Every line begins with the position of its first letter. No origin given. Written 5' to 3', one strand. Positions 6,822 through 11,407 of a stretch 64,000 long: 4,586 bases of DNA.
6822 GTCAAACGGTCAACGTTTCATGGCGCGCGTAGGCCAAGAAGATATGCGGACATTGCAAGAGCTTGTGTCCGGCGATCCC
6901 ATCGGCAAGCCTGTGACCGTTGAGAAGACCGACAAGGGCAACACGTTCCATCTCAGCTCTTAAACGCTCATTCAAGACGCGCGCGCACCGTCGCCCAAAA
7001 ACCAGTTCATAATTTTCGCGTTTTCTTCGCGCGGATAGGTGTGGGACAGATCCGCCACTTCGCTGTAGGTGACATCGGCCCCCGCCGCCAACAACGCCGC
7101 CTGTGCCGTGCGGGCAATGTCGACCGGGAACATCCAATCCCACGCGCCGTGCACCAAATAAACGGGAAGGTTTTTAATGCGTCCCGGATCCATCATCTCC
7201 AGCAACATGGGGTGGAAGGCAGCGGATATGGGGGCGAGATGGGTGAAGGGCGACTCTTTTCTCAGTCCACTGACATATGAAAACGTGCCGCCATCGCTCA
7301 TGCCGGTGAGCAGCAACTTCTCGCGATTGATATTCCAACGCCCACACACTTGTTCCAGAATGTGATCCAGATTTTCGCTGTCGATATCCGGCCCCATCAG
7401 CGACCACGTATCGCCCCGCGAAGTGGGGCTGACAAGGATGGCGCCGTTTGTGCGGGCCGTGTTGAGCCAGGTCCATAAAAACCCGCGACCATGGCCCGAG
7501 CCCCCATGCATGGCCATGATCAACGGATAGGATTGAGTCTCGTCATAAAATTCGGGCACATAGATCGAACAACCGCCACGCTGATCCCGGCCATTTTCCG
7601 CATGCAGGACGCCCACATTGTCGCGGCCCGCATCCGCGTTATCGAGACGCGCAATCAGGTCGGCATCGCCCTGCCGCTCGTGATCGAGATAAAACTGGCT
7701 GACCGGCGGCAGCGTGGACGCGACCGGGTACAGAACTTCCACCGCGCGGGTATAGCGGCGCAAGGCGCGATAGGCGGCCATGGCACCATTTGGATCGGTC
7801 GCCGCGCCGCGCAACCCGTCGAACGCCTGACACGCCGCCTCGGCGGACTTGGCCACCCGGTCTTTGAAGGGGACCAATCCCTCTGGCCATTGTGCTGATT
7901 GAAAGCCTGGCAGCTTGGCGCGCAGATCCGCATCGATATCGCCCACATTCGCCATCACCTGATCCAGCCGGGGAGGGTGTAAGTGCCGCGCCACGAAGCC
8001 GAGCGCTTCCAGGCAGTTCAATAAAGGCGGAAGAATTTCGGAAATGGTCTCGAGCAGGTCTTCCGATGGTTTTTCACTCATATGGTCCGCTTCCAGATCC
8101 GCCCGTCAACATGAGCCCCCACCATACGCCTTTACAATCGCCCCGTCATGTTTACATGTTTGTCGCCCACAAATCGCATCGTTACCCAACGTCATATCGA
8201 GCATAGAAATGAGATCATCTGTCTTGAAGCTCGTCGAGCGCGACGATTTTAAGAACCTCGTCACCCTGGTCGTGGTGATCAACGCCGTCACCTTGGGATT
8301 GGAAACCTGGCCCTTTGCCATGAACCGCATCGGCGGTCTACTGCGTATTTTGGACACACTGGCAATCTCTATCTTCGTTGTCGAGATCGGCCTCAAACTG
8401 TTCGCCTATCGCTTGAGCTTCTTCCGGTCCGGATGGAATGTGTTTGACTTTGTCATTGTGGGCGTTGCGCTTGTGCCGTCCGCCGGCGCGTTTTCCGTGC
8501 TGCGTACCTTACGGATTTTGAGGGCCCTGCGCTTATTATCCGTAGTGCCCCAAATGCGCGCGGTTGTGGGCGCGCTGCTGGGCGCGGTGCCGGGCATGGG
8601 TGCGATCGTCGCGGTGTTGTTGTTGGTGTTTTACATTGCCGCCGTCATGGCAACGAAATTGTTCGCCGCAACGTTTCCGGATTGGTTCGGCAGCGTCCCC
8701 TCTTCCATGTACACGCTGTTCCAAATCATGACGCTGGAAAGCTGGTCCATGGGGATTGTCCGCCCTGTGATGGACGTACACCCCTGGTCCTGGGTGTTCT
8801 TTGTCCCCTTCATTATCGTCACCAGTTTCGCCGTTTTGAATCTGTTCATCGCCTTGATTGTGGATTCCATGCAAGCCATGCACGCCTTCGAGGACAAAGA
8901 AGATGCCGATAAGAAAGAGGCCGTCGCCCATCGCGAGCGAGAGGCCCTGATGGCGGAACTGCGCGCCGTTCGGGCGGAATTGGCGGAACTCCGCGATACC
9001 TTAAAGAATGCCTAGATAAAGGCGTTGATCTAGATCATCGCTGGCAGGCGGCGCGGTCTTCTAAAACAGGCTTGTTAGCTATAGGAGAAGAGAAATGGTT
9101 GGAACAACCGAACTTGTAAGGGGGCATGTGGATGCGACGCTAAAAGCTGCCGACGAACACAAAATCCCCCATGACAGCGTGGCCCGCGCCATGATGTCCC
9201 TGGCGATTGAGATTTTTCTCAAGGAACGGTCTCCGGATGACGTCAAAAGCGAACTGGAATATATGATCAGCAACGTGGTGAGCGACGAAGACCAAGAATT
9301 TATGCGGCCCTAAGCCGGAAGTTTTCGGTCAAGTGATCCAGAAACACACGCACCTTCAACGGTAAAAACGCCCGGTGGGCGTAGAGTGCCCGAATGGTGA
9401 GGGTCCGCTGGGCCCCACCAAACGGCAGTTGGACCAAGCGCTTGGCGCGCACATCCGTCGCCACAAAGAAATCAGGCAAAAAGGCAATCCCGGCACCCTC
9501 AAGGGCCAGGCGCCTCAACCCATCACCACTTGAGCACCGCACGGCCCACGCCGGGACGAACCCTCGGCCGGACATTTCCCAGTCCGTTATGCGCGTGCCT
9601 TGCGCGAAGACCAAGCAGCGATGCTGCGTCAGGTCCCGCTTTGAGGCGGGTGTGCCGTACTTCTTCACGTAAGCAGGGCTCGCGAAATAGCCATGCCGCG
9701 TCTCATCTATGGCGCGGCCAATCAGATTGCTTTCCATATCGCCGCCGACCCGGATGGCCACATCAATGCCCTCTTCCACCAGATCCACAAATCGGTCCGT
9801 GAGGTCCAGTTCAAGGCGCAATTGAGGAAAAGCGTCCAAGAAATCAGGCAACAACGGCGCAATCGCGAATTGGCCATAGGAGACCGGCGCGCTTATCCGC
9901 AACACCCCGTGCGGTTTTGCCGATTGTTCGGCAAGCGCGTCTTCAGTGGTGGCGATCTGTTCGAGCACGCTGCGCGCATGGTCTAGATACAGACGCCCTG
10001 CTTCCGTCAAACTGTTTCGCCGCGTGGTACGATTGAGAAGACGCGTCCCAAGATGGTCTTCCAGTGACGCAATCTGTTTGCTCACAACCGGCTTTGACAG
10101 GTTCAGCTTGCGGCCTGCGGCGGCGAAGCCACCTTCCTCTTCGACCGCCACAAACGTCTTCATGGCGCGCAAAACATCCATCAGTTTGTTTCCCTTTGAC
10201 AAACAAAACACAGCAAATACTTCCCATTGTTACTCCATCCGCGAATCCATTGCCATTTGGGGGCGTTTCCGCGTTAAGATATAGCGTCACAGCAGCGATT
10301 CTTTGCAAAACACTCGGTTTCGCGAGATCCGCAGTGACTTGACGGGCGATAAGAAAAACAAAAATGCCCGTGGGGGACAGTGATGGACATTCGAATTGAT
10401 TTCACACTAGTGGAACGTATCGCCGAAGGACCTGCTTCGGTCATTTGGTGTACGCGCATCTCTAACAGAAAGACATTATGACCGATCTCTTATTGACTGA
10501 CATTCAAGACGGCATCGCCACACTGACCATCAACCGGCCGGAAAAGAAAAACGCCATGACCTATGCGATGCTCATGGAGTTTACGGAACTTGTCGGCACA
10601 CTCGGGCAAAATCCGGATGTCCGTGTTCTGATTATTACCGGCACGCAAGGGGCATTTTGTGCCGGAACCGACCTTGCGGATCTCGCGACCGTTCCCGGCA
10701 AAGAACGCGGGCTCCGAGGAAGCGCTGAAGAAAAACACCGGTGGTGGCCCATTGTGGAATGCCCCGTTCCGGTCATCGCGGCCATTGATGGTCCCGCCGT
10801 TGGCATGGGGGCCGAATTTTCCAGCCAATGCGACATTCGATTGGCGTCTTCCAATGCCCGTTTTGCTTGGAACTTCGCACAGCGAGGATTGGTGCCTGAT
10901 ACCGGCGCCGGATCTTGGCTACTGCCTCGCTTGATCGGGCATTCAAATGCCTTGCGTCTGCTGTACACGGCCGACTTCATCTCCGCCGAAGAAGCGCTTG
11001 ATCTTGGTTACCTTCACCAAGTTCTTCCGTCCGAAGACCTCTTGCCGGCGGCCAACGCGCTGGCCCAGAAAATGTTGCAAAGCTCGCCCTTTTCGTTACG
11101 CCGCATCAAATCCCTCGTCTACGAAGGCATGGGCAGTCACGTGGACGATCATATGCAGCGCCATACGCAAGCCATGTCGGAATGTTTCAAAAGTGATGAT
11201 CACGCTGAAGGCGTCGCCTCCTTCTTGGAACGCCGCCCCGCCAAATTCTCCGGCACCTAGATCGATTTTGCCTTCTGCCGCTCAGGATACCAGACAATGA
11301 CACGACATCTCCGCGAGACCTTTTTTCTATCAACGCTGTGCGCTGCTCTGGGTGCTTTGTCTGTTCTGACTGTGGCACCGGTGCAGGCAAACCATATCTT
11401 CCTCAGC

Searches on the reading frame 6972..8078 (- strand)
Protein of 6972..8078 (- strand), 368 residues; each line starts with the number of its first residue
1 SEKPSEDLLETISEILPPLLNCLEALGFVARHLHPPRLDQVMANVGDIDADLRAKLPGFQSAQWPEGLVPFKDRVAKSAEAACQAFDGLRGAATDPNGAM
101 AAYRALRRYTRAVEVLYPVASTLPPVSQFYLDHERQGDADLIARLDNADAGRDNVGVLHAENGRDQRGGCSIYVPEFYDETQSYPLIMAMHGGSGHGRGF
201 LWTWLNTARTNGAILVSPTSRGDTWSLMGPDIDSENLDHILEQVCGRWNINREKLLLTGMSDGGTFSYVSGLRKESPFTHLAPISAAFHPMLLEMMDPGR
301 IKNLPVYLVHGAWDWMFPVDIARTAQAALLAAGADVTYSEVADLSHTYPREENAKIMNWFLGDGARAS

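Call 26: search_protein_families(library=pfam, proteins=[window:6972-8078:-], max_evalue=0.001)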
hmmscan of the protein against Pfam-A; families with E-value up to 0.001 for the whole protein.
window:6972-8078:- (368 aa): 1 family
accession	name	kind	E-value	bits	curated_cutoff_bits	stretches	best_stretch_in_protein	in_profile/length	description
PF02230.22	Abhydrolase_2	-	1.3e-05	25.6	23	1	248-357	101-210/217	Phospholipase/Carboxylesterase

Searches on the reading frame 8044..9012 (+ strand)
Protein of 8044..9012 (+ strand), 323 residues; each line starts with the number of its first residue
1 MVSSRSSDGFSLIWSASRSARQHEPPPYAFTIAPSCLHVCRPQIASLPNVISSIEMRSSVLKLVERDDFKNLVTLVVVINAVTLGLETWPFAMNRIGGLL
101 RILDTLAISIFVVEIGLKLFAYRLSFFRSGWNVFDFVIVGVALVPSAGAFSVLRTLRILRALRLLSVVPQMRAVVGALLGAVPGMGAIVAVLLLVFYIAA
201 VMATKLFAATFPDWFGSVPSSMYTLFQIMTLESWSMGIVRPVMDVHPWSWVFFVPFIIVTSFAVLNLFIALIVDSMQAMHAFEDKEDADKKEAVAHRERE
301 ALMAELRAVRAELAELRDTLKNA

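Call 26: search_protein_families(library=pfam, proteins=[window:8044-9012:+], max_evalue=0.001)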
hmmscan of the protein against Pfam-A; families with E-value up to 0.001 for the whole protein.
window:8044-9012:+ (323 aa): 2 families
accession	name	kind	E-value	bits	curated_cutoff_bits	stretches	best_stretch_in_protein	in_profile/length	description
PF00520.37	Ion_trans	-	8.6e-44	150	25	1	69-280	4-237/241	Ion transport protein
PF08016.18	PKD_channel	-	1.8e-08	34.5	22.4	1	153-279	103-225/225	Polycystin cation channel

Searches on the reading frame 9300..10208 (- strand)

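Call 26: search_protein_families(library=pfam, proteins=[window:9300-10208:-], max_evalue=0.001)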
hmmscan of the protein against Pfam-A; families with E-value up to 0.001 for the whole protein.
window:9300-10208:- (302 aa): 2 families
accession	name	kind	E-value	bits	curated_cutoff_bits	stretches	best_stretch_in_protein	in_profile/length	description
PF03466.25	LysR_substrate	-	3.3e-37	128.4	28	1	98-297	3-208/209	LysR substrate binding domain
PF00126.33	HTH_1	-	9.2e-22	77.2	26.6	1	13-72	1-60/60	Bacterial regulatory helix-turn-helix protein, lysR family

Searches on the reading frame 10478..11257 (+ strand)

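Call 26: search_protein_families(library=pfam, proteins=[window:10478-11257:+], max_evalue=0.001)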
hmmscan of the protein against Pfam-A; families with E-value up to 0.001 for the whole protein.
window:10478-11257:+ (260 aa): 2 families
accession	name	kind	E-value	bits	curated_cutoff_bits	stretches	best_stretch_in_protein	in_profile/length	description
PF00378.25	ECH_1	-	6.5e-56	189.9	27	1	9-259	2-250/251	Enoyl-CoA hydratase/isomerase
PF16113.10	ECH_2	-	4e-32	112.5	27.2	1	14-197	2-186/335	Enoyl-CoA hydratase/isomerase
